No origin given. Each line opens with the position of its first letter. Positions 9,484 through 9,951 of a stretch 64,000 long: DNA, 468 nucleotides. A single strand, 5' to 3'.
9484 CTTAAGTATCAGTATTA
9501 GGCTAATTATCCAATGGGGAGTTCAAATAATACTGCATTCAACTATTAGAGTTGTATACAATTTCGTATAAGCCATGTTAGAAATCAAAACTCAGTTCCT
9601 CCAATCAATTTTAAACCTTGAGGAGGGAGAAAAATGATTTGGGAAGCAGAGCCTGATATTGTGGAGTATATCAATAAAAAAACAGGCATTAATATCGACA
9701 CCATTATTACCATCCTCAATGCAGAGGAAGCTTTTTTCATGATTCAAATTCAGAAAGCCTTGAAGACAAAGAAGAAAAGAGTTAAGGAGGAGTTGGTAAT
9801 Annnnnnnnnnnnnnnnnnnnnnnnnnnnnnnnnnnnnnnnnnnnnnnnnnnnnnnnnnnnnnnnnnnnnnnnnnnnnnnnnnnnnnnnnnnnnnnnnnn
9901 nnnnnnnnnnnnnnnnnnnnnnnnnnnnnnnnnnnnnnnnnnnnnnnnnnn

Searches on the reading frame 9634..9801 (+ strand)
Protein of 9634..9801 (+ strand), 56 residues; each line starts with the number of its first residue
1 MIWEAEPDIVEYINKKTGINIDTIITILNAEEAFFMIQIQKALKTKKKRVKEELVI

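Call 49: search_protein_families(library=pfam, proteins=[window:9634-9801:+], max_evalue=0.01)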
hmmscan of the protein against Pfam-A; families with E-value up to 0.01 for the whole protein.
seq(56 aa): 0 families
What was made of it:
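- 9634..9804 (+): Small ORF of 56 aa (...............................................). Its TGA stop overlaps the ATG of the giant gene (ATGA). It is the conserved partner gene of PH0952-family STAND genes. It has no Pfam family (call 49).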

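Call 69: find_homologous_proteins(query=window:9634-9801:+, max_evalue=0.001)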
Query window:9634-9801:+ (56 aa): 1 proteins with E <= 0.001 among 1 candidates.
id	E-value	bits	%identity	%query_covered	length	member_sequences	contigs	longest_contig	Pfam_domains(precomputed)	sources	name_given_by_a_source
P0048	3.9e-27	109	100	100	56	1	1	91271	-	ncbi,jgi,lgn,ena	-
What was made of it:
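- Tried and rejected: A word-indexed search with the small ORF alone found only itself (call 69).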

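Call 78: find_homologous_proteins(query=A2, max_evalue=0.01)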
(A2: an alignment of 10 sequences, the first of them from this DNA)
Query A2 (10 sequences) (56 aa, profile of the alignment): 27 proteins with E <= 0.01 among 109 candidates.
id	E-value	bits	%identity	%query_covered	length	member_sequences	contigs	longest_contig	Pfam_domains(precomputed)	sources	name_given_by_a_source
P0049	9.4e-23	97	57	84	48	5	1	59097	-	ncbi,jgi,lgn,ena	-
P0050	3.2e-22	95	54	82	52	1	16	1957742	-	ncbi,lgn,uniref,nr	ncbi:hypothetical protein [Thermococcus paralvinellae]|uniref:hypothetical protein n=1 Tax=Thermococ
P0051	3.6e-22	95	56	77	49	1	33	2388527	-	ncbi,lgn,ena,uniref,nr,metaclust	ncbi:hypothetical protein [Thermococcus barophilus]|uniref:Uncharacterized protein n=2 Tax=Thermococ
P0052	1.4e-21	93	42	77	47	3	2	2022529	-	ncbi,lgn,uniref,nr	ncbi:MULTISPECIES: hypothetical protein [Thermococcus]|uniref:Uncharacterized protein n=1 Tax=Thermo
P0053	1.6e-21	93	56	77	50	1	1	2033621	-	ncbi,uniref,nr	ncbi:hypothetical protein VFC49_06055 [Thermococcus sp. SY098]|uniref:hypothetical protein n=1 Tax=T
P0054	1.8e-21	93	43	82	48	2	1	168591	-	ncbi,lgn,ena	-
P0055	2.3e-21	93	53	91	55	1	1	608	-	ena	-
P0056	3.5e-21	92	57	84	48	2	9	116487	-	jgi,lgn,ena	-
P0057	2.4e-20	89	45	84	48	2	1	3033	-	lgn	-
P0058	3.5e-20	89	35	77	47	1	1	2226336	-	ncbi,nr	ncbi:hypothetical protein [Thermococcus indicus]|nr:hypothetical protein [Thermococcus indicus]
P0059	3.5e-20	89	44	86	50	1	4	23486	-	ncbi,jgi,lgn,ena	jgi:hypothetical protein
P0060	5.4e-20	88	40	86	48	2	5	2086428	-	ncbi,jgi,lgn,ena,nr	ncbi:hypothetical protein [Thermococcus sp. AM4]|jgi:hypothetical protein|nr:hypothetical protein [T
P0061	7.0e-20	88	47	77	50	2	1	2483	-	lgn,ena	-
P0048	8.3e-20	88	100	100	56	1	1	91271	-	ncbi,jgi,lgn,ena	-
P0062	2.3e-19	86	49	84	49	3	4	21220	-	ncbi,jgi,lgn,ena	-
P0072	4.8e-11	60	31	91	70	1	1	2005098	-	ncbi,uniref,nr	ncbi:hypothetical protein A3L09_05130 [Thermococcus profundus]|uniref:Uncharacterized protein n=1 Ta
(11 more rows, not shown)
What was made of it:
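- Tried and rejected: A profile of ten homologues found 27 clusters (call 78).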

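Call 79: search_protein_representatives(protein=window:9634-9801:+)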
Query: 56 residues. Proteins with E-value up to 0.001 (for the whole library): 9; up to 1e-10: 2; up to 1e-30: 0. The best 9 are listed.
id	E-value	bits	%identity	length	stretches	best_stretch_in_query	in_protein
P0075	6.8e-14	66.6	71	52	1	1-49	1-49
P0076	8.4e-13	63.2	38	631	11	15-48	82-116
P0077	2.7e-06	43.0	43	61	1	5-48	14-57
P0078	9.9e-06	41.2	43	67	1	6-49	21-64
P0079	2.1e-05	40.2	30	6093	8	7-55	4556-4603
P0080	3.5e-05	39.5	48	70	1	4-49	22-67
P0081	3.7e-05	39.5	42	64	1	7-46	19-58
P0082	1.7e-04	37.4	50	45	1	1-44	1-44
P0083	7.3e-04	35.5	48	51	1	1-44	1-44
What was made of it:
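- Tried and rejected: The exhaustive phmmer search found 9 representatives, two of them long proteins of 631 and 6093 aa with repeated matches, which I did not follow up (call 79).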

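Call 80: find_encoding_contigs(protein=P0051, flank=10000, max_places=1)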
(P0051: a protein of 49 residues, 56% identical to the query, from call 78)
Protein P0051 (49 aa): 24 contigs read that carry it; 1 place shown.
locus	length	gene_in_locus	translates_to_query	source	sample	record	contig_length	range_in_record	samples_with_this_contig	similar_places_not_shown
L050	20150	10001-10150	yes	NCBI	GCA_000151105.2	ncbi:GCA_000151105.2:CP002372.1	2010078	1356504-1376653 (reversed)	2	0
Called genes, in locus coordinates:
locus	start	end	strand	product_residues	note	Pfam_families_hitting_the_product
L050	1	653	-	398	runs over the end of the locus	PF01571:GCV_T, PF08669:GCV_T_C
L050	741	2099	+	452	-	PF01637:ATPase_2, PF13191:AAA_16 (faint), PF13173:AAA_14, PF13401:AAA_22 (weak), PF03008:DUF234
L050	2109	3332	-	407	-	PF12704:MacB_PCD, PF02687:FtsX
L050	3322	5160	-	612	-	PF07705:CARDB (faint)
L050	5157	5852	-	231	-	PF00005:ABC_tran, PF02463:SMC_N (faint), PF13304:AAA_21 (faint)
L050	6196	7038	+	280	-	PF00582:Usp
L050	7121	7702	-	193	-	PF05683:Fumerase_C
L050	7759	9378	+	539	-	-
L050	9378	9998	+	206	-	-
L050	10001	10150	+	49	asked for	-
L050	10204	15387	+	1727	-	PF05048:NosD, PF13229:Beta_helix, PF05048:NosD, PF13229:Beta_helix, PF05048:NosD, PF13229:Beta_helix, PF05048:NosD, PF13229:Beta_helix, +3 more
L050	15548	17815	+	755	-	PF01022:HTH_5 (weak), PF01978:TrmB (faint), PF12840:HTH_20, PF25212:HVO_A0114 (weak), PF00931:NB-ARC (faint), PF24883:NPHP3_N (faint), PF17874:TPR_MalT (weak), PF13424:TPR_12, +2 more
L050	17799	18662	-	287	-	PF05681:Fumerase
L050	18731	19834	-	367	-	PF04389:Peptidase_M28 (weak), PF01546:Peptidase_M20, PF07687:M20_dimer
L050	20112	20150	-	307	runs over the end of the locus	PF00389:2-Hacid_dh, PF03446:NAD_binding_2 (faint), PF02826:2-Hacid_dh_C, PF00670:AdoHcyase_NAD (weak), PF01262:AlaDh_PNT_C (faint), PF07991:KARI_N (weak)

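Call 81: find_encoding_contigs(protein=P0072, flank=10000, max_places=1)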
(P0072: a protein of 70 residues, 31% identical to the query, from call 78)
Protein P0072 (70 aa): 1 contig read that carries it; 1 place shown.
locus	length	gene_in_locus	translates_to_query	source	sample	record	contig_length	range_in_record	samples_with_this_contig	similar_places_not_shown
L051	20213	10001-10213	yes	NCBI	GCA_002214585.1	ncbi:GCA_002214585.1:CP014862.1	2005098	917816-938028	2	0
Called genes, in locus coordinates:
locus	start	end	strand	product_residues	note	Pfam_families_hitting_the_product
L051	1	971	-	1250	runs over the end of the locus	-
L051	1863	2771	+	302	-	PF01751:Toprim, PF02183:HALZ (faint)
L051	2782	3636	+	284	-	PF02899:Phage_int_SAM_1 (weak), PF13495:Phage_int_SAM_4 (faint), PF00589:Phage_integrase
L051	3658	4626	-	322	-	PF01008:IF-2B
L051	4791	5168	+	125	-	PF01092:Ribosomal_S6e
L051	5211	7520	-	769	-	PF01022:HTH_5 (weak), PF01047:MarR (faint), PF01978:TrmB (faint), PF12840:HTH_20 (weak), PF25212:HVO_A0114 (weak), PF13191:AAA_16 (weak), PF13424:TPR_12 (weak), PF17874:TPR_MalT (weak), +12 more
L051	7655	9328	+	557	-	-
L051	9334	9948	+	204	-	-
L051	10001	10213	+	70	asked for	-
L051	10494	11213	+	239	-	PF00753:Lactamase_B, PF23023:Anti-Pycsar_Apyc1 (faint), PF12706:Lactamase_B_2 (weak)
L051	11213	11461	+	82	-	PF04457:MJ1316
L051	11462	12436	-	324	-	PF02915:Rubrerythrin, PF05763:DUF835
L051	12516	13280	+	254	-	PF01026:TatD_DNase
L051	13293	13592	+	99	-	PF11505:DUF3216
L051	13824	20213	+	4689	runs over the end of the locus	PF17957:Big_7 (faint), PF13750:Big_3_3 (faint), PF09136:Glucodextran_B (faint), PF19077:Big_13 (weak)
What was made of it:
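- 9634..9804 (+): Loci fetched through the small protein (T. barophilus, T. profundus) each carry a STAND gene (calls 80, 81).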
